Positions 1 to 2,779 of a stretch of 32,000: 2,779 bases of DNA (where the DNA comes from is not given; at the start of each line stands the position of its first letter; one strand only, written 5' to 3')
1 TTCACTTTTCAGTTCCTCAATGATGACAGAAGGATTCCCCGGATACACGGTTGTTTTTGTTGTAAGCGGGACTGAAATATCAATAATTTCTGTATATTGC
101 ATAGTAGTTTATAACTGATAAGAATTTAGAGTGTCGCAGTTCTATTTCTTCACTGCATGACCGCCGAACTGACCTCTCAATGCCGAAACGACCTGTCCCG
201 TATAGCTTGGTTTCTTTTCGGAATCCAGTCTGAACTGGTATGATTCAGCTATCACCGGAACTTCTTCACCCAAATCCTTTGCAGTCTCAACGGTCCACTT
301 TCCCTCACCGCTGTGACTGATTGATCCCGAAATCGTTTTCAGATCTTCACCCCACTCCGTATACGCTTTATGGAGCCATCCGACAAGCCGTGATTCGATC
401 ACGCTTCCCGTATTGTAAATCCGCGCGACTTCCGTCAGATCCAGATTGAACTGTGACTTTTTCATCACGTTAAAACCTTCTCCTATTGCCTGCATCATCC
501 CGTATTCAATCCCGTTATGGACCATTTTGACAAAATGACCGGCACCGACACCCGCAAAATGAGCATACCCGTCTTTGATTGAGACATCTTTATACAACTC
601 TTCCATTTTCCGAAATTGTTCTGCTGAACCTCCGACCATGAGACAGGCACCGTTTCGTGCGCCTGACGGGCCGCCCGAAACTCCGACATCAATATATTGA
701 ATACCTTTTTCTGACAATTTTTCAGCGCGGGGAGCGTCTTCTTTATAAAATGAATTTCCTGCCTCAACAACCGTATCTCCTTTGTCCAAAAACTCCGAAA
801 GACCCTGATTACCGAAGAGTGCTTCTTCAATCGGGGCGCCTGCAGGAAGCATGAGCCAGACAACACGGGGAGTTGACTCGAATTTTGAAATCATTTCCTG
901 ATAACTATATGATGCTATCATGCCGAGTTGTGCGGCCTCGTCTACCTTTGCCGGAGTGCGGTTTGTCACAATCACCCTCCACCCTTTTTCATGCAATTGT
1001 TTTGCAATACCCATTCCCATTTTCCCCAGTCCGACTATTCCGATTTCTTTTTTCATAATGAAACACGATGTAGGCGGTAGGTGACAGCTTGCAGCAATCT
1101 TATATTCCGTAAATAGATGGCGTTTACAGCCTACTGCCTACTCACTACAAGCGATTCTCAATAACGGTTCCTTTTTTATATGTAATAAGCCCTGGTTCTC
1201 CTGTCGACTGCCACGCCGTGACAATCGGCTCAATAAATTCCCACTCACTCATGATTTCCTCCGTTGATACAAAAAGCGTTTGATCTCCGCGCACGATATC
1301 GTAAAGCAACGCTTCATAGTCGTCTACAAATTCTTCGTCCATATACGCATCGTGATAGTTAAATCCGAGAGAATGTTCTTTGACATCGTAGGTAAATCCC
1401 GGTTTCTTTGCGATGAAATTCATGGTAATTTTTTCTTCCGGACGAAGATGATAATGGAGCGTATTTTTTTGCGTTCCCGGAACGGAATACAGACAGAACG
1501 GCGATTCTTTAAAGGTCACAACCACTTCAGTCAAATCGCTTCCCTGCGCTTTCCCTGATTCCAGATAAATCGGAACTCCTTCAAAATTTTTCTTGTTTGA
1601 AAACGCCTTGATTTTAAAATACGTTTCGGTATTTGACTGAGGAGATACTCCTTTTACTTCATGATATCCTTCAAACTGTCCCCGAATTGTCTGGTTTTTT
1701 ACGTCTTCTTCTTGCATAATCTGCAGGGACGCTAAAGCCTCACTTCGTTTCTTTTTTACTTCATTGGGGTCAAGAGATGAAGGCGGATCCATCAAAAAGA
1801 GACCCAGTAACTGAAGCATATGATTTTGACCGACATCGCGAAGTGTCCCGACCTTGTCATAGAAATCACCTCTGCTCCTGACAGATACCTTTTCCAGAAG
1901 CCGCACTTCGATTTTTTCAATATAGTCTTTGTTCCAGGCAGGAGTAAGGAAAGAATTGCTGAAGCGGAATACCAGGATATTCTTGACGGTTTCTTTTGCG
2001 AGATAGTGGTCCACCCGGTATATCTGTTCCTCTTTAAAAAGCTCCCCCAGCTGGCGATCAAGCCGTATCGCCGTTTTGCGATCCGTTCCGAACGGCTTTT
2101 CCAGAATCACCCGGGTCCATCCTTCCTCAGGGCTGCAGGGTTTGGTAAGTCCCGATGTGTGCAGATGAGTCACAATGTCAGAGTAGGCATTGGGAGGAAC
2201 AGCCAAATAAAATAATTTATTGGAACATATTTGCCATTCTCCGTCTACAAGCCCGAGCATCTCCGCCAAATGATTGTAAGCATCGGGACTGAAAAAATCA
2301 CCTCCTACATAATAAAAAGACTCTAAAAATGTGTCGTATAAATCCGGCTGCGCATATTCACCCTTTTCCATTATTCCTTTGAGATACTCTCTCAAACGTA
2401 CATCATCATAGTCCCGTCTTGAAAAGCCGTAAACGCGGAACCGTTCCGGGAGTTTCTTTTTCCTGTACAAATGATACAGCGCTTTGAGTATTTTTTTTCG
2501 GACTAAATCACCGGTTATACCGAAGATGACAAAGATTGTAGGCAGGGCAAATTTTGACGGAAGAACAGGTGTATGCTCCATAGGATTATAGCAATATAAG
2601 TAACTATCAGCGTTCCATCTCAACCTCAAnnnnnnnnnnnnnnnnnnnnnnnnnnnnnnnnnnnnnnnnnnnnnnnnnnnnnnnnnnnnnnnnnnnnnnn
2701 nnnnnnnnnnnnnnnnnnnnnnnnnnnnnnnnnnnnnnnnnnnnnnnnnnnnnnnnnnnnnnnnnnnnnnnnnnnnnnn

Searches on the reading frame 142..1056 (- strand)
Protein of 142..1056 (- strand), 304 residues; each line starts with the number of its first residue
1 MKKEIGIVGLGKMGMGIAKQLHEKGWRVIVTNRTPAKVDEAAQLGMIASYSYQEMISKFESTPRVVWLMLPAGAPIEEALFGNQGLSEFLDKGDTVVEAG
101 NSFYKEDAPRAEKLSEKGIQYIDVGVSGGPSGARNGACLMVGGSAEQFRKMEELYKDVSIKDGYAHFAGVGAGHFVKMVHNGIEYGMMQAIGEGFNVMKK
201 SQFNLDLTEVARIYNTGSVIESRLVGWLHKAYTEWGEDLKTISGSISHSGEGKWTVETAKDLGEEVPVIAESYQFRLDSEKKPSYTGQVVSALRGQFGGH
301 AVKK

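Call 69: search_protein_families(library=pfam, proteins=[window:142-1056:-])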
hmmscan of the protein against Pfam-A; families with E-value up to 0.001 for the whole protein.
window:142-1056:- (304 aa): 9 families
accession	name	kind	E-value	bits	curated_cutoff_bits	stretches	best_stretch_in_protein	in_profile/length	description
PF03446.21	NAD_binding_2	-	4.6e-42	144.2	21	1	4-159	1-153/161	NAD binding domain of 6-phosphogluconate dehydrogenase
PF00393.24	6PGD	-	4.4e-21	76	27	1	173-283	1-117/290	6-phosphogluconate dehydrogenase, C-terminal domain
PF01488.26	Shikimate_DH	-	3.7e-07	30.8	24.3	1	2-43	12-54/138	Shikimate / quinate 5-dehydrogenase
PF03807.23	F420_oxidored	-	7.5e-07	30.1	21.6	1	5-57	2-58/94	NADP oxidoreductase coenzyme F420-dependent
PF02826.25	2-Hacid_dh_C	-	1.4e-05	25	25.1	1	2-58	36-91/178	D-isomer specific 2-hydroxyacid dehydrogenase, NAD binding domain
PF02254.24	TrkA_N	-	6.5e-05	23.7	23.8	1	6-46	2-42/116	TrkA-N domain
PF02737.24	3HCDH_N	-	7.3e-05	23.2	22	1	5-43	2-40/180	3-hydroxyacyl-CoA dehydrogenase, NAD binding domain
PF07991.19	KARI_N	-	0.00096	19.2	20.6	0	2-58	4-60/165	Acetohydroxy acid isomeroreductase, NADPH-binding domain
PF02558.23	ApbA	-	0.00098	19.2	22.2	0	5-47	1-42/150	Ketopantoate reductase PanE/ApbA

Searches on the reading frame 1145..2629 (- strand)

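Call 69: search_protein_families(library=pfam, proteins=[window:1145-2629:-])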
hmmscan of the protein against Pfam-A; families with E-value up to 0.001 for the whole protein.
window:1145-2629:- (494 aa): 2 families
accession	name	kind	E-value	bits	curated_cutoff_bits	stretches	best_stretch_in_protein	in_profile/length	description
PF02781.21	G6PD_C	-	4e-79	266.2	27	1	219-488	1-278/296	Glucose-6-phosphate dehydrogenase, C-terminal domain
PF00479.28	G6PD_N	-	2.2e-54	185.4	22.1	1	34-217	1-183/183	Glucose-6-phosphate dehydrogenase, NAD binding domain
